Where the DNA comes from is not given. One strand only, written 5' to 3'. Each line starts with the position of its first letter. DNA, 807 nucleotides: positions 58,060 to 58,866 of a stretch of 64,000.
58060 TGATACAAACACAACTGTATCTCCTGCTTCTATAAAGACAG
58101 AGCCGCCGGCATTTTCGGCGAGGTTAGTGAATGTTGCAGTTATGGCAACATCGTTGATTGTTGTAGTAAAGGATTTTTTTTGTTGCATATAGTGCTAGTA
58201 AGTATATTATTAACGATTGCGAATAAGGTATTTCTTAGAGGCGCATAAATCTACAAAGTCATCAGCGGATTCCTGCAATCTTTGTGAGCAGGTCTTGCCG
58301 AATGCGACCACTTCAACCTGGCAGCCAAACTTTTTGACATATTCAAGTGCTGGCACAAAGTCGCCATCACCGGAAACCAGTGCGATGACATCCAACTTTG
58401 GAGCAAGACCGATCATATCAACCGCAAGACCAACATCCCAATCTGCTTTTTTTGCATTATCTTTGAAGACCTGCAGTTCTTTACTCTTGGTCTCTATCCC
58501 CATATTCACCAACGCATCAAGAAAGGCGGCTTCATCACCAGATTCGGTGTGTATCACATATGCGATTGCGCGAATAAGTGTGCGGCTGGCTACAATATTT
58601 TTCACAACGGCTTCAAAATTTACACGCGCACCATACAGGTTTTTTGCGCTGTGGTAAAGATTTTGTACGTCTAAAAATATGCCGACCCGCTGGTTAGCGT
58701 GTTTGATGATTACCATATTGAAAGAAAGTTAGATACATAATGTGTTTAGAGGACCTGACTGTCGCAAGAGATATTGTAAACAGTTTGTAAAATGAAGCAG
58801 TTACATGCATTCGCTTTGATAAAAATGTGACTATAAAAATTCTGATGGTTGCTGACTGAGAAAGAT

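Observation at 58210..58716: NYN/PIN-like predicted RNase inserted between rpsO and pnp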

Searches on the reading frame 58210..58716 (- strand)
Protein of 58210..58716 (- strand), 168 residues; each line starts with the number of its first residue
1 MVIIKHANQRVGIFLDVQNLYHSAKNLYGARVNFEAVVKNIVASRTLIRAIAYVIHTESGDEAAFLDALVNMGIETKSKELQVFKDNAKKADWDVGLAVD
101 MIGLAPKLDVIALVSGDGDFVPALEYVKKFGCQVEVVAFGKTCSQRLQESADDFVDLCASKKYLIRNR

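Call 3: search_protein_families(library=pfam, proteins=[window:58210-58716:-], max_evalue=0.01)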
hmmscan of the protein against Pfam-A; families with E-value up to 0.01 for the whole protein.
window:58210-58716:- (168 aa): 1 family
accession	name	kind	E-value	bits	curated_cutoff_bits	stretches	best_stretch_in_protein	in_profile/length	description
PF01936.24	NYN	-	4.5e-34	118.5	24.2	1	10-157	1-144/145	NYN domain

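Call 4: search_protein_families(library=ncbifam, proteins=[window:58210-58716:-], max_evalue=0.01)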
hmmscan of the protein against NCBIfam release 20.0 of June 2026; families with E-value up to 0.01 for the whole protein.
window:58210-58716:- (168 aa): 1 family
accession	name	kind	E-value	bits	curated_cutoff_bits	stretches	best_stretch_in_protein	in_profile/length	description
TIGR00288.1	TIGR00288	hypoth_equivalog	4.1e-08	33.2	178.45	1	82-157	78-155/160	TIGR00288 family NYN domain-containing protein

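Call 5: find_homologous_proteins(query=window:58210-58716:-, max_evalue=0.00001)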
Query window:58210-58716:- (168 aa): 8000 proteins with E <= 0.00001 among 8000 candidates; the best 120 are listed.
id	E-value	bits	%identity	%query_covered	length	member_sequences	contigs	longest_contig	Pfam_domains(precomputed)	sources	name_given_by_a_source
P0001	1.9e-100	351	96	100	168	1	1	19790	PF01936.25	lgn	-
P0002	2.4e-98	345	93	100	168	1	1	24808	PF01936.25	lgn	-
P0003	4.9e-97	340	93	100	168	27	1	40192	PF01936.25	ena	-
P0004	1.7e-94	332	88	100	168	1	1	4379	PF01936.25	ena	-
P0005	4.9e-94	330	88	100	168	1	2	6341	PF01936.25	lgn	-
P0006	4.5e-93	327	89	99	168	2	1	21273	PF01936.25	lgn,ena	-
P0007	2.1e-91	322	86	100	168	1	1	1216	PF01936.25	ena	-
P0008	2.4e-91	322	86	100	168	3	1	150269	PF01936.25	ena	-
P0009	2.0e-90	319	85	100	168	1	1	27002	PF01936.25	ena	-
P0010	3.7e-90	318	84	100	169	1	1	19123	PF01936.25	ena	-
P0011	7.4e-90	317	85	100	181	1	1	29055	PF01936.25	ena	-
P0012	1.9e-89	316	84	100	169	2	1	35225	PF01936.25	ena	-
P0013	2.0e-89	316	84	100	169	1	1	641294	PF01936.25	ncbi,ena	-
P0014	3.6e-89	315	86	99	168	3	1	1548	PF01936.25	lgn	-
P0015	4.9e-89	314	85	99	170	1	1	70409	PF01936.25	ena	-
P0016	7.3e-89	314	86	99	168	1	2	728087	PF01936.25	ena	-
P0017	9.8e-89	313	87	99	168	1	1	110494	PF01936.25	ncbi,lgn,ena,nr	ncbi:MAG: NYN domain-containing protein [Candidatus Kaiserbacteria bacterium]|nr:NYN domain-containi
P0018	9.9e-89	313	84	100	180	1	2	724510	PF01936.25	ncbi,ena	-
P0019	1.8e-88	312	83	100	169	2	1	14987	PF01936.25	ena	-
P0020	3.9e-88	311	83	100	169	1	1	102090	PF01936.25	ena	-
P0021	6.4e-88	311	84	100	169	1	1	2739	PF01936.25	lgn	-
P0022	8.1e-88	310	82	100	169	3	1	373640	PF01936.25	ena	-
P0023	1.3e-87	310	83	99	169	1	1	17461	PF01936.25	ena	-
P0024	3.3e-87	308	81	100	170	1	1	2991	PF01936.25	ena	-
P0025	4.8e-87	308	81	100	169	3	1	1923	PF01936.25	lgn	-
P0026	1.0e-86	307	81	100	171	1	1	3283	PF01936.25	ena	-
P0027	2.8e-85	302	80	100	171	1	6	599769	PF01936.25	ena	-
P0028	7.5e-84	297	79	99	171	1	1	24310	PF01936.25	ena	-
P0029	4.4e-83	295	79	100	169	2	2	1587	PF01936.25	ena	-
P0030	7.3e-83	294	79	100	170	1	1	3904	PF01936.25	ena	-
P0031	1.1e-82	294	79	100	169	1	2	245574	PF01936.25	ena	-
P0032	1.7e-82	293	79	100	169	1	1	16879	PF01936.25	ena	-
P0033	3.1e-82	292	85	92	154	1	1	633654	PF01936.25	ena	-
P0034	1.8e-77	277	75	99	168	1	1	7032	PF01936.25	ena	-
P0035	2.1e-77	276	73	100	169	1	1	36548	PF01936.25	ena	-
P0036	6.8e-77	275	73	100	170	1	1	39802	PF01936.25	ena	-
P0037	2.0e-76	273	73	98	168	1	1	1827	PF01936.25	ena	-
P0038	2.4e-76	273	73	100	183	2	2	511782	PF01936.25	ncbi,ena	-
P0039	2.7e-72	260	68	98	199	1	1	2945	PF01936.25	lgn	-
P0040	1.3e-70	254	69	98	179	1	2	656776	PF01936.25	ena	-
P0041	4.3e-70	253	68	99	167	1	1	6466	PF01936.25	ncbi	-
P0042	8.6e-70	252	67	98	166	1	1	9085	PF01936.25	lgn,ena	-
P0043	2.4e-69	250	69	99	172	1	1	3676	PF01936.25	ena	-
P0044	1.1e-67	245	61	99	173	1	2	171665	PF01936.25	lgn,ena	-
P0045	1.9e-67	244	67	99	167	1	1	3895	PF01936.25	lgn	-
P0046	7.5e-67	242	65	98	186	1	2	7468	PF01936.25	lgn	-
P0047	1.2e-66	242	68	99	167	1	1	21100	PF01936.25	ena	-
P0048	1.3e-66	241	69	98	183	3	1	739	PF01936.25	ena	-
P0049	1.5e-66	241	64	100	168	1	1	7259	PF01936.25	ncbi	-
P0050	1.8e-66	241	64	99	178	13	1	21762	PF01936.25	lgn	-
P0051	1.9e-66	241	66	98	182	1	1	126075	PF01936.25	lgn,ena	-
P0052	2.0e-66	241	62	98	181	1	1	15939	PF01936.25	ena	-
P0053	2.0e-66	241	65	99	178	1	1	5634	PF01936.25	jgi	-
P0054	2.4e-66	241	67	99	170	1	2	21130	PF01936.25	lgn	-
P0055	3.1e-66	240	67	99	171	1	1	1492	PF01936.25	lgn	-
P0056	4.1e-66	240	66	98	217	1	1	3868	PF01936.25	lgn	-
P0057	4.4e-66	240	67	98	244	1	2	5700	PF01936.25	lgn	-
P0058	4.9e-66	240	67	98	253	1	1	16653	PF01936.25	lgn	-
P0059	5.0e-66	240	68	100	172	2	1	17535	PF01936.25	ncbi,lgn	-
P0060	5.1e-66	239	66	98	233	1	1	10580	PF01936.25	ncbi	-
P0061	6.2e-66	239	66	99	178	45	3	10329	PF01936.25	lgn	-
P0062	6.6e-66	239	65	100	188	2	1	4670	PF01936.25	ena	-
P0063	6.6e-66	239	64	99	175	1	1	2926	PF01936.25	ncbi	-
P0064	6.7e-66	239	66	98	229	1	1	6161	PF01936.25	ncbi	-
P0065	7.8e-66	239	68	93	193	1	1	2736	PF01936.25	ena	-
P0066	8.4e-66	239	67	98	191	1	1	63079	PF01936.25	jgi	jgi:uncharacterized LabA/DUF88 family protein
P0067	8.4e-66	239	65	99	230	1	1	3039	PF01936.25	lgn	-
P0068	9.1e-66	239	66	98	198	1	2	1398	PF01936.25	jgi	jgi:uncharacterized LabA/DUF88 family protein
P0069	9.5e-66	239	64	99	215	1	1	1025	PF01936.25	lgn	-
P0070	9.8e-66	239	69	98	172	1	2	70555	PF01936.25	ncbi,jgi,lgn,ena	-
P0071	1.0e-65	239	65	99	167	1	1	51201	PF01936.25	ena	-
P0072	1.0e-65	238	65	100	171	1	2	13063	PF01936.25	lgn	-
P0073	1.0e-65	238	66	100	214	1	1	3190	PF01936.25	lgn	-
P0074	1.1e-65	238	68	100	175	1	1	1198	PF01936.25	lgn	-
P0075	1.1e-65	238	66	100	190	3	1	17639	PF01936.25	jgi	jgi:uncharacterized protein (TIGR00288 family)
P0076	1.2e-65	238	63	99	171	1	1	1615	PF01936.25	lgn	-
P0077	1.2e-65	238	65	100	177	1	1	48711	PF01936.25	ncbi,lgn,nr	ncbi:MAG: NYN domain-containing protein [Candidatus Zambryskibacteria bacterium]|nr:NYN domain-conta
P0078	1.4e-65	238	64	100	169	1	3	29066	PF01936.25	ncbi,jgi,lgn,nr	ncbi:MAG TPA: NYN domain-containing protein [Candidatus Paceibacterota bacterium]|jgi:uncharacterize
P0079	1.5e-65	238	69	98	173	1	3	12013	PF01936.25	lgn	-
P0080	1.5e-65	238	64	98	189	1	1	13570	PF01936.25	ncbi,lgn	-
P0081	1.6e-65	238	66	98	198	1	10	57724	PF01936.25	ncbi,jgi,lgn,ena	ncbi:MAG TPA: NYN domain-containing protein [Candidatus Paceibacterota bacterium]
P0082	1.7e-65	238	65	99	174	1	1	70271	PF01936.25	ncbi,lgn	-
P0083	1.8e-65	238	64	99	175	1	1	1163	PF01936.25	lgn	-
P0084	1.8e-65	238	64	100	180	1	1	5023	PF01936.25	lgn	-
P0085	1.9e-65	238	65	99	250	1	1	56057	PF01936.25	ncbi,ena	-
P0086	2.0e-65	238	66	100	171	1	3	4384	PF01936.25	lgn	-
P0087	2.0e-65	238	66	100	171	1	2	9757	PF01936.25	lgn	-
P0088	2.0e-65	238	65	98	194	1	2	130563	PF01936.25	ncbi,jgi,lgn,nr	ncbi:MAG: NYN domain-containing protein [Candidatus Vogelbacteria bacterium]|nr:NYN domain-containin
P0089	2.3e-65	237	64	98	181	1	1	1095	PF01936.25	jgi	jgi:uncharacterized LabA/DUF88 family protein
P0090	2.3e-65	237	66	100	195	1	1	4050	PF01936.25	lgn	-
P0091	2.4e-65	237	64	100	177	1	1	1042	PF01936.25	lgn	-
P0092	2.4e-65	237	64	99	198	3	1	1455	PF01936.25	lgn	-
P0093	2.9e-65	237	65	98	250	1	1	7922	PF01936.25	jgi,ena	-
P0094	3.0e-65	237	64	98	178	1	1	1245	PF01936.25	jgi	jgi:uncharacterized LabA/DUF88 family protein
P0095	3.1e-65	237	65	98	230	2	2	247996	PF01936.25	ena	-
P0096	3.1e-65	237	64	100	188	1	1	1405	PF01936.25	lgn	-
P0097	3.3e-65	237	65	98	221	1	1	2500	PF01936.25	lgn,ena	-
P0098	3.5e-65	237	64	100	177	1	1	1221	PF01936.25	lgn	-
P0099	3.6e-65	237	66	99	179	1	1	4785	PF01936.25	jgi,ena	-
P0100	3.6e-65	237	68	98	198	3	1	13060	PF01936.25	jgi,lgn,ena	-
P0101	3.6e-65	237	66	98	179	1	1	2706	PF01936.25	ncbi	-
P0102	3.7e-65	237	65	98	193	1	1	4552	PF01936.25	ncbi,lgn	-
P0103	3.7e-65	237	65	98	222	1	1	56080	PF01936.25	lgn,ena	-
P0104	3.7e-65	237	65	100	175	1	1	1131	PF01936.25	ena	-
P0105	3.7e-65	237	65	99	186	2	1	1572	PF01936.25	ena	-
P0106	3.7e-65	237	65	98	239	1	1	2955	PF01936.25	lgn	-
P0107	3.8e-65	237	64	100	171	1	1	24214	PF01936.25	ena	-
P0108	3.8e-65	237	64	100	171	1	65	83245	PF01936.25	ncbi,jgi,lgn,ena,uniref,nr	ncbi:hypothetical protein A2W39_00675 [Candidatus Azambacteria bacterium RIFCSPHIGHO2_01_46_10]|unir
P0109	3.8e-65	237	67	98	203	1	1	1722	PF01936.25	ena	-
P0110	3.9e-65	237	65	100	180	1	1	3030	PF01936.25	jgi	jgi:uncharacterized LabA/DUF88 family protein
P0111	4.0e-65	237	68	98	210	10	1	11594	PF01936.25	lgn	-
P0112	4.2e-65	237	65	98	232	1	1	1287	PF01936.25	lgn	-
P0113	4.3e-65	236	67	98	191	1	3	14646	PF01936.25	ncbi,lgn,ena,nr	ncbi:MAG: NYN domain-containing protein [Candidatus Taylorbacteria bacterium]|nr:NYN domain-containi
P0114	4.4e-65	236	65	98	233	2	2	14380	PF01936.25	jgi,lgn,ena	-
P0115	4.4e-65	236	65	98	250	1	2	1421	PF01936.25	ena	-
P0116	4.4e-65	236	64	99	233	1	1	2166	PF01936.25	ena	-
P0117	4.5e-65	236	65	98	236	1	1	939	PF01936.25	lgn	-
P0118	4.6e-65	236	65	98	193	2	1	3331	PF01936.25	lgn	-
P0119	4.7e-65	236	65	100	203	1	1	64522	PF01936.25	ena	-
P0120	4.7e-65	236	65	100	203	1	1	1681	PF01936.25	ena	-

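Call 6: search_solved_structures(query=window:58210-58716:-, max_evalue=1, show_alignments=3)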
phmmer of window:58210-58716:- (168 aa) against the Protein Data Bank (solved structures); distinct sequences matched with E-value up to 1: 3.
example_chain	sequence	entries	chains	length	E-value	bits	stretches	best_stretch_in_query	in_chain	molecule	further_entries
2qip_A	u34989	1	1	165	5.6e-20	75.2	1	8-156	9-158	Protein of unknown function VPA0982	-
2eih_A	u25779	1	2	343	0.076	16.3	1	97-145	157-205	Alcohol dehydrogenase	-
4tqj_A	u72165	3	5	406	0.35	14.2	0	99-130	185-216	Lectin 2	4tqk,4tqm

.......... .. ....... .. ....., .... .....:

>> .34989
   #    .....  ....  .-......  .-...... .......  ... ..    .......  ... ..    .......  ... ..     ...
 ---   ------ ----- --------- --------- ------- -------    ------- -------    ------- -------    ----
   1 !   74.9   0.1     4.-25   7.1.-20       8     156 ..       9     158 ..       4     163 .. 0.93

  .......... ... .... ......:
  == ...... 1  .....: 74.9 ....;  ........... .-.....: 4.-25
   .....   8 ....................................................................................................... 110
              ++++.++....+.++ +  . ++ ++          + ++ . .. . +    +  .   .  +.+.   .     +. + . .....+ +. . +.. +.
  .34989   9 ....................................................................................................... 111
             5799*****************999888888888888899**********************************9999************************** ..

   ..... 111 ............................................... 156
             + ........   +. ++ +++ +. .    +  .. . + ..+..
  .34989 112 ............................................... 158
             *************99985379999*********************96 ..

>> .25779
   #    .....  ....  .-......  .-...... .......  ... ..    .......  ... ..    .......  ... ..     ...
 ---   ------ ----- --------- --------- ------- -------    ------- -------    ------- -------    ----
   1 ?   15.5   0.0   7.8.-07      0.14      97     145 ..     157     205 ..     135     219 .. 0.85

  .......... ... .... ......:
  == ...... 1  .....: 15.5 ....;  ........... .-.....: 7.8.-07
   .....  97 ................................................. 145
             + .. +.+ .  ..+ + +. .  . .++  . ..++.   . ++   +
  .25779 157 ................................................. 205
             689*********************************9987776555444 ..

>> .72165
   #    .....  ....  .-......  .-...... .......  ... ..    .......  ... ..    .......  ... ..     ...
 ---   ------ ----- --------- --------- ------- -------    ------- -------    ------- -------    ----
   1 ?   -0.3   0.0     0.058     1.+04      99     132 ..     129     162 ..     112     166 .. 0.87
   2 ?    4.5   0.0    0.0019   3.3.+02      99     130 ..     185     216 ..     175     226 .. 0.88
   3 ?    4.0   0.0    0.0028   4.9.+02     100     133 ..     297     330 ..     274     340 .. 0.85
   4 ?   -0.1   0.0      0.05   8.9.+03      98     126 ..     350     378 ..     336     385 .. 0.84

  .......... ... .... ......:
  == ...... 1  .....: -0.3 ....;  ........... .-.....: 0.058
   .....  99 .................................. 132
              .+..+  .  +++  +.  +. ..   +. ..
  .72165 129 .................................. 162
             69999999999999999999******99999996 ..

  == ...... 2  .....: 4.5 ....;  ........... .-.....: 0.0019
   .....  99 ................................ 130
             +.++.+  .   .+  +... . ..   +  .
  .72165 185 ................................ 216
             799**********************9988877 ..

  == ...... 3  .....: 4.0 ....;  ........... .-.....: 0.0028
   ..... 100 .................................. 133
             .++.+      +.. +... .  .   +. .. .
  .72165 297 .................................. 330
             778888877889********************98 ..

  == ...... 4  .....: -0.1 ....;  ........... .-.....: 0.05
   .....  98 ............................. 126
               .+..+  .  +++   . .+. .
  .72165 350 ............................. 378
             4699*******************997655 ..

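Call 8: find_related_loci(query=A1, collection=genome_contigs, flank=6000)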
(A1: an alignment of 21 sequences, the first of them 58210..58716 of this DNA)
Query A1 (168 aa) in genome_contigs; peptide patterns used: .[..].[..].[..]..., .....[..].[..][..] (x = any residue, [..] = any of these).
599 stretches matched a pattern (row limit reached: there are more); 571 encode a relative of the query (tblastn E <= 1e-3); the best 80 are kept; 80 distinct loci.
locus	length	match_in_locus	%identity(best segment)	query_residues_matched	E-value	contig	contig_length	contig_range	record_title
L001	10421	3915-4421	66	1-168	2e-73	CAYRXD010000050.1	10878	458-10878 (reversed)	MAG TPA_asm: uncultured Candidatus Saccharibacteria bacterium isolate binchicken_co125_168 genome assembly, contig: NODE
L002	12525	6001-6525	65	1-168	3e-73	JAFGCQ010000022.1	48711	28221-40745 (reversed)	MAG: Candidatus Zambryskiibacteriota bacterium isolate Zod_Metabat.1126 k87_9972837, whole genome shotgun sequence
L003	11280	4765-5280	66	1-168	1e-72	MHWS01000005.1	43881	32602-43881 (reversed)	MAG: Candidatus Zambryskibacteria bacterium RIFCSPLOWO2_12_FULL_39_16 rifcsplowo2_12_scaffold_1075, whole genome shotgun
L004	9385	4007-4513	64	1-168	1e-72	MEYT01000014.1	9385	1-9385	MAG: Candidatus Azambacteria bacterium RIFCSPLOWO2_01_FULL_46_26 rifcsplowo2_01_scaffold_19357, whole genome shotgun seq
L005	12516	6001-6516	65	1-168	2e-71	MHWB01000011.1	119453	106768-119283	MAG: Candidatus Zambryskibacteria bacterium RIFCSPLOWO2_01_FULL_39_39 rifcsplowo2_01_scaffold_424, whole genome shotgun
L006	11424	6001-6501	67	1-165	3e-71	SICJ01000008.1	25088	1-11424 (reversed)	MAG: Candidatus Parcubacteria bacterium isolate Baikal-deep-G202 BACOMB-C9207, whole genome shotgun sequence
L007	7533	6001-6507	65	1-168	2e-71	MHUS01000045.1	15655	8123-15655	MAG: Candidatus Yonathbacteria bacterium RIFCSPHIGHO2_01_FULL_51_10 rifcsphigho2_01_scaffold_8544, whole genome shotgun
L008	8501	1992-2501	64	1-168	4e-71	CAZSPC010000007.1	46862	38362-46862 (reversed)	MAG TPA_asm: uncultured Candidatus Saccharibacteria bacterium isolate SRP167671_co2_252 genome assembly, contig: NODE_98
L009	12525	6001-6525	65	1-168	2e-71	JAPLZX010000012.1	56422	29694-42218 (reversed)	MAG: Candidatus Zambryskiibacteriota bacterium isolate LacPavin_0419_WC90_MAG_35_8 LacPavin_0419_WC90_scaffold_40495, wh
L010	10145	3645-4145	68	1-165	5e-71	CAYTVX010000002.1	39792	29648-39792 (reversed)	MAG TPA_asm: uncultured Candidatus Saccharibacteria bacterium isolate SRP286056_co1_301 genome assembly, contig: NODE_10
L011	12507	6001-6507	64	1-168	8e-71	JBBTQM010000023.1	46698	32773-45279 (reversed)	MAG: Patescibacteria group bacterium isolate H43-bin055_1 H43_bin055_1_000000000023, whole genome shotgun sequence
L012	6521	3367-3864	66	1-165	6e-71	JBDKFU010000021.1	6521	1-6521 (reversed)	MAG: Candidatus Parcubacteria bacterium isolate farmington_2019_sw_WHONDRS-S19S_0053_B_bin.127 scaffold_2033954, whole g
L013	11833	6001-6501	64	1-165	2e-70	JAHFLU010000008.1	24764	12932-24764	MAG: bacterium isolate nzgw440 NODE_1128_length_24765_cov_5.237421, whole genome shotgun sequence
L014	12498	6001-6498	64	1-165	1e-70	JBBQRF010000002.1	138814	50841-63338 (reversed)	MAG: Candidatus Paceibacteria bacterium isolate Co_metawrap_1656 Cmw_1656_k141_28984827_length_138814_cov_20.9759, whole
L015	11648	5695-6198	63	1-166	1e-70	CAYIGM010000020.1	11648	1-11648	MAG TPA_asm: uncultured Candidatus Saccharibacteria bacterium isolate ERP119705_co22_125 genome assembly, contig: NODE_4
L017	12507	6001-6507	63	1-168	2e-70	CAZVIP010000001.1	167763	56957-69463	MAG TPA_asm: uncultured Candidatus Saccharibacteria bacterium isolate SRP301943_co4_11 genome assembly, contig: NODE_1_l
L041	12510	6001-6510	62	1-168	2e-69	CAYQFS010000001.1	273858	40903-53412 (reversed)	MAG TPA_asm: uncultured Candidatus Saccharibacteria bacterium isolate SRP298887_co1_199 genome assembly, contig: NODE_8_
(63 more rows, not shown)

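Call 25: predict_structure(alignment_id=A1)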
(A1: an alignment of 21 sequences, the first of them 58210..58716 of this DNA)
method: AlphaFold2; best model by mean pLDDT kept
length: 168 residues; sequences in the alignment: 21
mean_pLDDT: 85.2   pTM: 0.83
mean pLDDT of the five models: 85.2, 85.1, 84.6, 84.5, 83.9
residues with pLDDT >= 90: 66; 70-90: 85; 50-70: 16; < 50: 1
segments of 3 or more residues with pLDDT < 50: none
pLDDT, mean of each block of 10 residues (from residue 1): 78 91 84 90 93 79 81 83 70 84 95 91 94 88 82 86 78
secondary structure, 60 per line:
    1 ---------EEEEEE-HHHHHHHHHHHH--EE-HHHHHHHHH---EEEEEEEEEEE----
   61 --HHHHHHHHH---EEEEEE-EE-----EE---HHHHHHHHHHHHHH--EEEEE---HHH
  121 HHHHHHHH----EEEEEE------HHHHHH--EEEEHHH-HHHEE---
elements in order: E10-15 H17-28 H34-42 E46-56 H63-71 E75-80 H94-107 E110-114 H118-128 E133-138 H145-150 E153-156
